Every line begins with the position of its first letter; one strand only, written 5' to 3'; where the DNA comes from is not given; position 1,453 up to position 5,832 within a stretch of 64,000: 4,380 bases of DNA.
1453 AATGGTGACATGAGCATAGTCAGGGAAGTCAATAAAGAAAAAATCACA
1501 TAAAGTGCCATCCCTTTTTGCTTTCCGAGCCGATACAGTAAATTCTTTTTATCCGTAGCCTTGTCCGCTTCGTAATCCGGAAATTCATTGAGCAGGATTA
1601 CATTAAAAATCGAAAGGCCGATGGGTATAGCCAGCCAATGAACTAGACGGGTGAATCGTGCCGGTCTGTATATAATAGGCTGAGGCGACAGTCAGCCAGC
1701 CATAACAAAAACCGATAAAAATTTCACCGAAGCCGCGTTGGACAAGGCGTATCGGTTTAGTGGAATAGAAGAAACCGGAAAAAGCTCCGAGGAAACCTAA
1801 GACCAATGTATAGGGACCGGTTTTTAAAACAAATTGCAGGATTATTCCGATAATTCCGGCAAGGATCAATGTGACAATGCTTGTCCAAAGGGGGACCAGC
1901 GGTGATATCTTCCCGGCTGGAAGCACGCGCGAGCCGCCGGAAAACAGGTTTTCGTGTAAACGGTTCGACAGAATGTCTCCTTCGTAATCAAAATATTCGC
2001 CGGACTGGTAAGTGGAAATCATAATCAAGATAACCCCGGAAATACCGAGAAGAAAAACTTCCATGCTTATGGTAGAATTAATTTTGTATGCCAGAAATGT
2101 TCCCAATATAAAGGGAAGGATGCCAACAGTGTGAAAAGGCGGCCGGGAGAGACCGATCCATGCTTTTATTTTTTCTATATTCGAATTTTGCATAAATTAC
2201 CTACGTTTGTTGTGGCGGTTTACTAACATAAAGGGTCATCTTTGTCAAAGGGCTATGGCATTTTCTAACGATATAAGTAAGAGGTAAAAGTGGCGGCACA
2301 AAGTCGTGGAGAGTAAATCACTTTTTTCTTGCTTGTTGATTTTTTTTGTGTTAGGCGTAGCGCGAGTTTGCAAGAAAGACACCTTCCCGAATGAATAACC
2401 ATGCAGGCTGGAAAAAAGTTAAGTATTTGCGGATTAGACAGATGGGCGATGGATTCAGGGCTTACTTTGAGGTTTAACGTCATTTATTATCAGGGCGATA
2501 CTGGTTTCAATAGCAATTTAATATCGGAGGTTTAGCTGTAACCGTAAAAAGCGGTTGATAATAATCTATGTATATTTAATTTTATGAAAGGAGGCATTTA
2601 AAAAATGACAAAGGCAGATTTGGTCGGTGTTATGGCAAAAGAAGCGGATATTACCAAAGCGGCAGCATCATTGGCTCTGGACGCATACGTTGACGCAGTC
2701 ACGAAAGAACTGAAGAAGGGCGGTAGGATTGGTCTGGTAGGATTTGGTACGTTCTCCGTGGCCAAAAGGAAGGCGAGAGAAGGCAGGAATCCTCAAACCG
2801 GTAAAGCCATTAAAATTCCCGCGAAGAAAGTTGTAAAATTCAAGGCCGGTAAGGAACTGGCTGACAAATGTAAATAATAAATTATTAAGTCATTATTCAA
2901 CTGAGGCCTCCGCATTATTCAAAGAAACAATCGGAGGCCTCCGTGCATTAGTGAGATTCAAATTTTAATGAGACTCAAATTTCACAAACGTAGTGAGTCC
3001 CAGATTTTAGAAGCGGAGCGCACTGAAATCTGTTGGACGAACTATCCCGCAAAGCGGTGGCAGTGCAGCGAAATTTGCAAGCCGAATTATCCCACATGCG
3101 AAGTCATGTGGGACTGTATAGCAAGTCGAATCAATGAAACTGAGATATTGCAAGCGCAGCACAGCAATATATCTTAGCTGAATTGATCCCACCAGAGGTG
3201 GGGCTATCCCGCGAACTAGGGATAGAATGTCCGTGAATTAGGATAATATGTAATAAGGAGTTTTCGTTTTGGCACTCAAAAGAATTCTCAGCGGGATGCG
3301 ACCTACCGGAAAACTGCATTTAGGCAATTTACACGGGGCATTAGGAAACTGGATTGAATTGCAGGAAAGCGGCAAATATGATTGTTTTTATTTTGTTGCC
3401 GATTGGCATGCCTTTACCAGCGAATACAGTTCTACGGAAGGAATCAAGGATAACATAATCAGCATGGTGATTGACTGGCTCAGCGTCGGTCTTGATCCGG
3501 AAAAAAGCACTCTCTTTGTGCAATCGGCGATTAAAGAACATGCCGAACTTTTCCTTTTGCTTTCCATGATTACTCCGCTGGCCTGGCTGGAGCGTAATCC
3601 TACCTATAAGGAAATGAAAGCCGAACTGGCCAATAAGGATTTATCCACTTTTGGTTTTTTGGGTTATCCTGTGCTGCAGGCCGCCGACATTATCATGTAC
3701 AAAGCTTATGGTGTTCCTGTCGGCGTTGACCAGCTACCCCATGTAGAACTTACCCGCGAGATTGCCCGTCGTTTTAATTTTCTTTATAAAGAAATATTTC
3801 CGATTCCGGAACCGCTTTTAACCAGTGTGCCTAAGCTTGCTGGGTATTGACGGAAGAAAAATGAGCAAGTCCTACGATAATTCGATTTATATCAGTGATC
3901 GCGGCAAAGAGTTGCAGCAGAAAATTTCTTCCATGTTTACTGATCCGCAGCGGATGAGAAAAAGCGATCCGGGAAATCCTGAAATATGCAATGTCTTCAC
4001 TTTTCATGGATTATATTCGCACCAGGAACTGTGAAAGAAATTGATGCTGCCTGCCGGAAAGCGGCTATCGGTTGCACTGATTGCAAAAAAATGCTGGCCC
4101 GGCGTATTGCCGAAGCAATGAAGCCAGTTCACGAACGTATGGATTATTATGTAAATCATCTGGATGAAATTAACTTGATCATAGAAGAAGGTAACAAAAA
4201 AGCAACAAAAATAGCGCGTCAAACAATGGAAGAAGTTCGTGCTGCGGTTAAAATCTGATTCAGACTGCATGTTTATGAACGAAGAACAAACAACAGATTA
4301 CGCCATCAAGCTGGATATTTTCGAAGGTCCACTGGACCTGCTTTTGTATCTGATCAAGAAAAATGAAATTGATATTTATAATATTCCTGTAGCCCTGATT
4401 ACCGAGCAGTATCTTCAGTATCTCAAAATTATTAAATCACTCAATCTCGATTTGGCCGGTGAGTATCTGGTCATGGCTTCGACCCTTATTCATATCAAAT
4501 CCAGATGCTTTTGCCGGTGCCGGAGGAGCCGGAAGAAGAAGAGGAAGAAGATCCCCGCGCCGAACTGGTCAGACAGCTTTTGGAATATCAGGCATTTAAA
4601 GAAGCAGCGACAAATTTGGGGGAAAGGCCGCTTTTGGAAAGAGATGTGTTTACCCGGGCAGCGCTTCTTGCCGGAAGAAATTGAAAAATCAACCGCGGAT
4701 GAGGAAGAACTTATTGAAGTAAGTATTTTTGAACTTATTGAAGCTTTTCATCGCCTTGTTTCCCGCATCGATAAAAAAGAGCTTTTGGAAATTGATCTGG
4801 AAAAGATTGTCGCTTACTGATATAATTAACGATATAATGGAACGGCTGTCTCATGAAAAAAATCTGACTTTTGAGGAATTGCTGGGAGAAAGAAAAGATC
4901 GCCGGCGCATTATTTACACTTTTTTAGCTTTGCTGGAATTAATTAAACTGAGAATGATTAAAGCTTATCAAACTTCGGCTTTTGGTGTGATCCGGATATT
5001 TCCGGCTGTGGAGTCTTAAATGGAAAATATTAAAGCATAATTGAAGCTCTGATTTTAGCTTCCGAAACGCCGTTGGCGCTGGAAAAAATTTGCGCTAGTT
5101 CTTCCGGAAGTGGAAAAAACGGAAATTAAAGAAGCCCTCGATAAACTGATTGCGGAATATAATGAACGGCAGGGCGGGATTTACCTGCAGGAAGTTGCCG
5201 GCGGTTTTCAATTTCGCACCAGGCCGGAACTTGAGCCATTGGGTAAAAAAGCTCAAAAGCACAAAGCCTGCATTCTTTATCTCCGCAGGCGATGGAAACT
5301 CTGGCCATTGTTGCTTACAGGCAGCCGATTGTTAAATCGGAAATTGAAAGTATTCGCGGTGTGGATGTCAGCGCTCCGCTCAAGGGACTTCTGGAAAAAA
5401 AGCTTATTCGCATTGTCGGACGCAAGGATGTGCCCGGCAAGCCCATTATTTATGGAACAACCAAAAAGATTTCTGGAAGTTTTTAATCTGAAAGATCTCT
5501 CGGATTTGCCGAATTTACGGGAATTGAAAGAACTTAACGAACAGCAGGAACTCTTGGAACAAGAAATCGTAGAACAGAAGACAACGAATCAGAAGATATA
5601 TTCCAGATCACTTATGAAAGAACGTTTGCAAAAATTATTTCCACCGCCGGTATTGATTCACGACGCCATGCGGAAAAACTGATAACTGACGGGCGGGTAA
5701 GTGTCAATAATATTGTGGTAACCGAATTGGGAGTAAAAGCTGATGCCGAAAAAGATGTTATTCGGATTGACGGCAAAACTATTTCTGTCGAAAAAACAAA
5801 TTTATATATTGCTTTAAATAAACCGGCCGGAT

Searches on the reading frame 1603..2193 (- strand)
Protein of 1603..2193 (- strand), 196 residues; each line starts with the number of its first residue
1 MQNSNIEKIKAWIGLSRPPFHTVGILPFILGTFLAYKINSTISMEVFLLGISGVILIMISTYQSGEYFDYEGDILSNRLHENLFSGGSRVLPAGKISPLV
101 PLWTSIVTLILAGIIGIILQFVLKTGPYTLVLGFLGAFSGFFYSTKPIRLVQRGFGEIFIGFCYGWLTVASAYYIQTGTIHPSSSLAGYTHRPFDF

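Call 81: search_protein_families(library=pfam, proteins=[window:1603-2193:-], max_evalue=0.00001)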
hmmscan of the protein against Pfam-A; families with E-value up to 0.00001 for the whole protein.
window:1603-2193:- (196 aa): 1 family
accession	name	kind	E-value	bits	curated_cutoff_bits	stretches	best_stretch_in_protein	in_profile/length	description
PF01040.23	UbiA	-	3.9e-16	59.5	34.2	1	26-185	3-144/250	UbiA prenyltransferase family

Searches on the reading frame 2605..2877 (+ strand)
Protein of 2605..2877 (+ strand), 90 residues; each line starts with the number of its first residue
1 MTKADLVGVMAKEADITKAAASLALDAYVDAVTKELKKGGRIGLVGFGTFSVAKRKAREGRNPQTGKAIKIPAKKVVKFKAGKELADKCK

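Call 13: search_protein_families(library=pfam, proteins=[window:2605-2877:+])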
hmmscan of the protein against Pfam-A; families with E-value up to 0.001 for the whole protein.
window:2605-2877:+ (90 aa): 3 families
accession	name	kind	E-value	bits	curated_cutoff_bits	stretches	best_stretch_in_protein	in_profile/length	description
PF00216.26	Bac_DNA_binding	-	2.6e-33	114.6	22.4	1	1-89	1-89/90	Bacterial DNA-binding protein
PF18291.6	HU-HIG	-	5.7e-07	30.1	26.2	1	4-90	35-119/125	HU domain fused to wHTH, Ig, or Glycine-rich motif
PF18175.6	HU-CCDC81_bac_2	-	8.3e-05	22.8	35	1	6-54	3-51/70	CCDC81-like prokaryotic HU domain 2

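Call 51: find_encoding_contigs(protein=window:2605-2877:+, flank=3000, max_places=10)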
Protein window:2605-2877:+ (90 aa): no gene with exactly this product is on record in the collection.

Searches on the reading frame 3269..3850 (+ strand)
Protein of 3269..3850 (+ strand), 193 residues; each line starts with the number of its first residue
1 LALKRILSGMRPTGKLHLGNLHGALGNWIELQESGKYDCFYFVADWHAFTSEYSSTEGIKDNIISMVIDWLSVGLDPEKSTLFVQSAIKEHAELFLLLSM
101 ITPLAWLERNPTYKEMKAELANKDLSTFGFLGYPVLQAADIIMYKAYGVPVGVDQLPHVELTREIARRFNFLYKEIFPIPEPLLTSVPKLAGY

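Call 13: search_protein_families(library=pfam, proteins=[window:3269-3850:+])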
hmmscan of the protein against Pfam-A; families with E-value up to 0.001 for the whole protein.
window:3269-3850:+ (193 aa): 1 family
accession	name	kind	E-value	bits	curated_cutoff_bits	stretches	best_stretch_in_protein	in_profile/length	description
PF00579.31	tRNA-synt_1b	-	8.9e-46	157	21.1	1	5-186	7-188/292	tRNA synthetases class I (W and Y)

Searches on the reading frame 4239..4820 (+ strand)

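Call 81: search_protein_families(library=pfam, proteins=[window:4239-4820:+], max_evalue=0.00001)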
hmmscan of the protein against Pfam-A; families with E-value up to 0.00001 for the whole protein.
window:4239-4820:+ (193 aa): 1 family
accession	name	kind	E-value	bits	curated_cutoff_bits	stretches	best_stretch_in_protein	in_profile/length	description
PF02616.19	SMC_ScpA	-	8.1e-17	62.4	24.6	1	38-179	1-147/232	Segregation and condensation protein ScpA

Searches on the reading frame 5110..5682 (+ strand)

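Call 81: search_protein_families(library=pfam, proteins=[window:5110-5682:+], max_evalue=0.00001)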
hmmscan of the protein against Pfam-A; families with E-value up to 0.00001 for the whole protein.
window:5110-5682:+ (190 aa): 1 family
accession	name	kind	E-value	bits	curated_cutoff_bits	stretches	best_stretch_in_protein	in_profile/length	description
PF04079.22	SMC_ScpB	-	4.2e-11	43.1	27.4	1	2-51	26-75/160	Segregation and condensation complex subunit ScpB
